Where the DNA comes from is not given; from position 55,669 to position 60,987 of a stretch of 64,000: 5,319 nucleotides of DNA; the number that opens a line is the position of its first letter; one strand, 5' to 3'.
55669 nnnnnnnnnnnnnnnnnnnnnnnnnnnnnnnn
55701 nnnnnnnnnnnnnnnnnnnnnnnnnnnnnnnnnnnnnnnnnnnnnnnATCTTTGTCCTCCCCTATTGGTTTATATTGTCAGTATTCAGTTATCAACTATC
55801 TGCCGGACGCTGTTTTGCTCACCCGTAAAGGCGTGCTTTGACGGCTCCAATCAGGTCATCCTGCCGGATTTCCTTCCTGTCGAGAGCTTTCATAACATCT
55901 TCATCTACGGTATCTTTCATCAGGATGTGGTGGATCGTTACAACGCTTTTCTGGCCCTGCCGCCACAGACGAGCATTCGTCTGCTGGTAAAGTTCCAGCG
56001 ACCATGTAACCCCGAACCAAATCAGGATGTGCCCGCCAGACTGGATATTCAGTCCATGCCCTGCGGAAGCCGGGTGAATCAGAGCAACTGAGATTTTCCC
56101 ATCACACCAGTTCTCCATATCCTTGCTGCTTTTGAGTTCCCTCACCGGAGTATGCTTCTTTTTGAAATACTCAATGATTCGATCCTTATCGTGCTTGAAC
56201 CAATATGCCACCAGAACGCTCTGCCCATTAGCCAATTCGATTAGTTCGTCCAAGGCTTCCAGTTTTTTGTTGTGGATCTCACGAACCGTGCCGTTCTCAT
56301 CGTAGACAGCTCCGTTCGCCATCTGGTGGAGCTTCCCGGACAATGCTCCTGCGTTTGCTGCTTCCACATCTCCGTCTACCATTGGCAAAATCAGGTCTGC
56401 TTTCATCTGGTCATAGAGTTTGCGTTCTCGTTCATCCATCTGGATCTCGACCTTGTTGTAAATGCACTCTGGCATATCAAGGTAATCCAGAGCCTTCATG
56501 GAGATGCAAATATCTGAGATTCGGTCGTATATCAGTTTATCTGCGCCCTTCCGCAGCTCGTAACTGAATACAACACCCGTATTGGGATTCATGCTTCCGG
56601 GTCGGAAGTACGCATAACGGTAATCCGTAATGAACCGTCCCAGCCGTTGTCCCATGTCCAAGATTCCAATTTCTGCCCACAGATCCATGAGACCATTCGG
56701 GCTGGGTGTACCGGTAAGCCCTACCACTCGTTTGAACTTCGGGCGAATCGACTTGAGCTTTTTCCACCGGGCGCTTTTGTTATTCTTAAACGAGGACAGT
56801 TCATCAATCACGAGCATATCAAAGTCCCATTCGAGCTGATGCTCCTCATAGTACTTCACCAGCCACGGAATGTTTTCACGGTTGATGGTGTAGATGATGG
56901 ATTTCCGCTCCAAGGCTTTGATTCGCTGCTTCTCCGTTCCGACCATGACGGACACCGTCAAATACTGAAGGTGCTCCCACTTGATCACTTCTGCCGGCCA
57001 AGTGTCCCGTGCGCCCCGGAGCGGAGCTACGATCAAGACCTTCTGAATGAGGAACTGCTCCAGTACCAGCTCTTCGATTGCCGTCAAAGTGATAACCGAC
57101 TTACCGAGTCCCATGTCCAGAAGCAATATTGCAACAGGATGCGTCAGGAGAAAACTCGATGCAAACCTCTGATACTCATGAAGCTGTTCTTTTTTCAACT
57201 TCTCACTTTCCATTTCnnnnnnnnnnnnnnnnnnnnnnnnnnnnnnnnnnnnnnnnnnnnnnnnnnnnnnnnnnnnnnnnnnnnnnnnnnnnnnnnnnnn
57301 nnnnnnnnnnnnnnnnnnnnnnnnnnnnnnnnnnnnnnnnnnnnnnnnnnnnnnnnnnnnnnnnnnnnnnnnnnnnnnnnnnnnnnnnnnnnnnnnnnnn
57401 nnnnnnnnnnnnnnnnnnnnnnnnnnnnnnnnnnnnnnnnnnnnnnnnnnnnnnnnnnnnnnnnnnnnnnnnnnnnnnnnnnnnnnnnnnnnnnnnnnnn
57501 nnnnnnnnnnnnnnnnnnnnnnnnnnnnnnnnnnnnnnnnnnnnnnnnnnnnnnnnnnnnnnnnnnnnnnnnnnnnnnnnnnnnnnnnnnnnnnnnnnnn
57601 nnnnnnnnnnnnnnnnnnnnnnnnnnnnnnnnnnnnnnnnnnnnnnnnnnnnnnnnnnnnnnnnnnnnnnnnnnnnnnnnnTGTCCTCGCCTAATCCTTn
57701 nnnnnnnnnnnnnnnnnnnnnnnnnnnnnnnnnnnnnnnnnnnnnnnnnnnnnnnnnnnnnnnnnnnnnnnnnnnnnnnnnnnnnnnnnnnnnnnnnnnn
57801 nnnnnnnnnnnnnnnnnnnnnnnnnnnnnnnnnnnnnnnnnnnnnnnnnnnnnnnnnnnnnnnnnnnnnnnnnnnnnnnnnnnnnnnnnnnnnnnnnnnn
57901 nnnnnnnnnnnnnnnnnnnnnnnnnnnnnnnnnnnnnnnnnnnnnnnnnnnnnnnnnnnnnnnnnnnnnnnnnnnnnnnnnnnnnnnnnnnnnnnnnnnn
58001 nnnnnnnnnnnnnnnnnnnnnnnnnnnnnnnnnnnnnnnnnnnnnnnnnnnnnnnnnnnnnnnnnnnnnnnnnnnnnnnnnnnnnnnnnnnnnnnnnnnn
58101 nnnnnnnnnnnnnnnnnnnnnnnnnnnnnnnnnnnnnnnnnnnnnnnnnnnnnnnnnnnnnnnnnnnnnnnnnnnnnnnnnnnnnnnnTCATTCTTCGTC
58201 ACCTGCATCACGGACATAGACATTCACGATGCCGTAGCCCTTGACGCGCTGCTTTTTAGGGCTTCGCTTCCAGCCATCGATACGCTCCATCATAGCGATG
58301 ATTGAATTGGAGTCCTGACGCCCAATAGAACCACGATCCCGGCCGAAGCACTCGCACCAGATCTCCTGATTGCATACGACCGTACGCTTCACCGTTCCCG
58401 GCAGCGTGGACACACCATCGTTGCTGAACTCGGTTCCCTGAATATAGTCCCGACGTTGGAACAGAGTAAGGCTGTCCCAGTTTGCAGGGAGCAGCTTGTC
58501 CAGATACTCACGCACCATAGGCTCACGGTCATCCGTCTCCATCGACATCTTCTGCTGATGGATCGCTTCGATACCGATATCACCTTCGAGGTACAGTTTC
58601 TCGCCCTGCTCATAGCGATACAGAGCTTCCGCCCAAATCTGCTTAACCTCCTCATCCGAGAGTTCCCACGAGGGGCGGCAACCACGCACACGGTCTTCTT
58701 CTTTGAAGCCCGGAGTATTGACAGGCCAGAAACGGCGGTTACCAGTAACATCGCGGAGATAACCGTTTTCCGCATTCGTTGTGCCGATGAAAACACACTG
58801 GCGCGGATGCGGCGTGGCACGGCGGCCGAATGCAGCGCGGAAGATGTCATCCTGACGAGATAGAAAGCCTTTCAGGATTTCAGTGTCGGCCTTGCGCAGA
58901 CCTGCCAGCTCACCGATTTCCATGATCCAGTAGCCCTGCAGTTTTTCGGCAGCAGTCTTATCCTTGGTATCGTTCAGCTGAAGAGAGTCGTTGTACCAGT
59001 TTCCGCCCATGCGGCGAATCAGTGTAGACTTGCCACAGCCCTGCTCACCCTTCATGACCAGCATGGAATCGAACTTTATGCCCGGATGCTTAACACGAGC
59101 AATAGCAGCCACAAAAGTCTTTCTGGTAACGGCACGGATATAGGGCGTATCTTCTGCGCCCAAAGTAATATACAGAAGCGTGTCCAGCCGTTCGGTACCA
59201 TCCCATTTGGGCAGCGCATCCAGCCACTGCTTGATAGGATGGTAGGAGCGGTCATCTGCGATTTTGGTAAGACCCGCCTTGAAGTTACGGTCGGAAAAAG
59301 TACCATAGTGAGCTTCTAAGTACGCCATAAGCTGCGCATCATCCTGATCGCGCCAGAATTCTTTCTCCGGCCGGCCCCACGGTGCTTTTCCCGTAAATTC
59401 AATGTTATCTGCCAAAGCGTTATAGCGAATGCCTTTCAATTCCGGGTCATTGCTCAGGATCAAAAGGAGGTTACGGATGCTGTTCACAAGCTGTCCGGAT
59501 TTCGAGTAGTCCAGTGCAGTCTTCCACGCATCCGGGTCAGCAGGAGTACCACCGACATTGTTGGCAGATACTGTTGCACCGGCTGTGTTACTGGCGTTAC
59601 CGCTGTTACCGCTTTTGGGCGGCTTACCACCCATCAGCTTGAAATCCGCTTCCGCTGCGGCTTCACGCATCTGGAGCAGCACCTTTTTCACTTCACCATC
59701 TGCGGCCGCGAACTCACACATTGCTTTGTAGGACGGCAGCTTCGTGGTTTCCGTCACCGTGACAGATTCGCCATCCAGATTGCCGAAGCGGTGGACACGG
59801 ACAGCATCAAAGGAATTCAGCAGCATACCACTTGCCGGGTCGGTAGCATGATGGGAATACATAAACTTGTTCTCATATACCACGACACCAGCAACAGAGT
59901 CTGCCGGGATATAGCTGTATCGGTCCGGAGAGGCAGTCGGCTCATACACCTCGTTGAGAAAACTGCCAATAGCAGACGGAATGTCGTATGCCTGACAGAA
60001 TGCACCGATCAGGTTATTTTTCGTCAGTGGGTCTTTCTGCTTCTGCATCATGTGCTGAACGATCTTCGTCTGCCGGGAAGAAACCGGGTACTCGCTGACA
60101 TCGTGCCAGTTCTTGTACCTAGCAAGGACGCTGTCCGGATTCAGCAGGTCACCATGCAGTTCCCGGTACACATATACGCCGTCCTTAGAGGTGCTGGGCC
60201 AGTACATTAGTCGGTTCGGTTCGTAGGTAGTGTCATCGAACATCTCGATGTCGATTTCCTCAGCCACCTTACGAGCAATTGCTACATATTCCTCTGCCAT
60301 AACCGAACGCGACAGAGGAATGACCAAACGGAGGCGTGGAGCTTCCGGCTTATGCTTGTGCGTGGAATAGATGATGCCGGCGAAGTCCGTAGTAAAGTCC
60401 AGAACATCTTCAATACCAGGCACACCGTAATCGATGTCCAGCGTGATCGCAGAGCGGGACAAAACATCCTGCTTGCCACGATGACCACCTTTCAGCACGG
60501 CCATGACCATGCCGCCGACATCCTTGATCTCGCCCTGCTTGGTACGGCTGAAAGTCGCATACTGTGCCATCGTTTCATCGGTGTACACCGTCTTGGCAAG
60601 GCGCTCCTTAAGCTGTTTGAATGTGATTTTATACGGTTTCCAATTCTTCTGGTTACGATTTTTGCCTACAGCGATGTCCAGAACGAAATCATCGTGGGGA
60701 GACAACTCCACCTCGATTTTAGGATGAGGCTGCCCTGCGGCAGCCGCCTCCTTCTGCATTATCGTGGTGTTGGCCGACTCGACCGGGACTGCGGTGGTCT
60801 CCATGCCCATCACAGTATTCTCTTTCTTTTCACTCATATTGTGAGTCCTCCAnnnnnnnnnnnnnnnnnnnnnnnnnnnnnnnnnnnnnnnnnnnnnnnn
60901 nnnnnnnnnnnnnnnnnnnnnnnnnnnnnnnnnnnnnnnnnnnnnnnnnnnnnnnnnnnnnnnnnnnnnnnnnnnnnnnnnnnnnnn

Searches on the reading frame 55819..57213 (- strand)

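Call 89: search_protein_families(library=pfam, proteins=[window:55819-57213:-], max_evalue=0.00001)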
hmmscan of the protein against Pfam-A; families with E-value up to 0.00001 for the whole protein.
window:55819-57213:- (464 aa): 3 families
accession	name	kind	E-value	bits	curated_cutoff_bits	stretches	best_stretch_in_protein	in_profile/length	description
PF00176.29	SNF2-rel_dom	-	2.1e-19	70.1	24.9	1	28-282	20-265/290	SNF2-related domain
PF04851.21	ResIII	-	4.4e-08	33.6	22.5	1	10-171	8-163/164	Type III restriction enzyme, res subunit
PF00270.35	DEAD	-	8e-06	26.1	26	0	24-173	13-162/167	DEAD/DEAH box helicase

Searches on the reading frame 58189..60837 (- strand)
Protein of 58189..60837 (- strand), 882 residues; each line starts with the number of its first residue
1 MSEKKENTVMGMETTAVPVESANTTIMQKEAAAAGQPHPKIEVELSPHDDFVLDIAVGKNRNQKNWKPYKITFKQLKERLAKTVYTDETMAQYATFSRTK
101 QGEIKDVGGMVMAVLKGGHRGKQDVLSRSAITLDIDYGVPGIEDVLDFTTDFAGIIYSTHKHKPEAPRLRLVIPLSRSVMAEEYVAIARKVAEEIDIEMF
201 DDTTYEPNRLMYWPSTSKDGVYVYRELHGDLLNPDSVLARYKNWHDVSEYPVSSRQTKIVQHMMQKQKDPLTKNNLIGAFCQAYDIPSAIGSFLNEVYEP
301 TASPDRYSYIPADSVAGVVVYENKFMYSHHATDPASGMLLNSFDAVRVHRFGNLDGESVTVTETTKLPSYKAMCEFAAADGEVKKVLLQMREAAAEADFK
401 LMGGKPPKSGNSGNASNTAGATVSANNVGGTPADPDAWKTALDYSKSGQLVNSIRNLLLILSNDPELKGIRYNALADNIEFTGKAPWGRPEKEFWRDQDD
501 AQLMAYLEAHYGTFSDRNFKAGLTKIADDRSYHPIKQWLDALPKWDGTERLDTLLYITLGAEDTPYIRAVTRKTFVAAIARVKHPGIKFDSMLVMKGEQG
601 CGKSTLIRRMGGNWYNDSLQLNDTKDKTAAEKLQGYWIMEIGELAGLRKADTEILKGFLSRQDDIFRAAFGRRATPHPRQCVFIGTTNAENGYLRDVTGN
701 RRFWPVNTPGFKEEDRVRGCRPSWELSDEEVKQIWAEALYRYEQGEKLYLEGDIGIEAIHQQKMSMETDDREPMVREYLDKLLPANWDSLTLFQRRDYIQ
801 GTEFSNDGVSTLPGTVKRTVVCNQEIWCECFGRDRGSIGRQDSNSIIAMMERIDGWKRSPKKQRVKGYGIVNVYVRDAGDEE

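Call 89: search_protein_families(library=pfam, proteins=[window:58189-60837:-], max_evalue=0.00001)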
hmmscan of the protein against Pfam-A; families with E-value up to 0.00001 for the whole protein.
window:58189-60837:- (882 aa): 2 families
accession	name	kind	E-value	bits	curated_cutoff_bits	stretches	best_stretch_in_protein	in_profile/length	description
PF05272.17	VapE-like_dom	-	4.2e-70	236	25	1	540-761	2-211/217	Virulence-associated protein E-like domain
PF19263.5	DUF5906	-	1.8e-07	32.2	27.6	1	595-702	1-114/114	Family of unknown function (DUF5906)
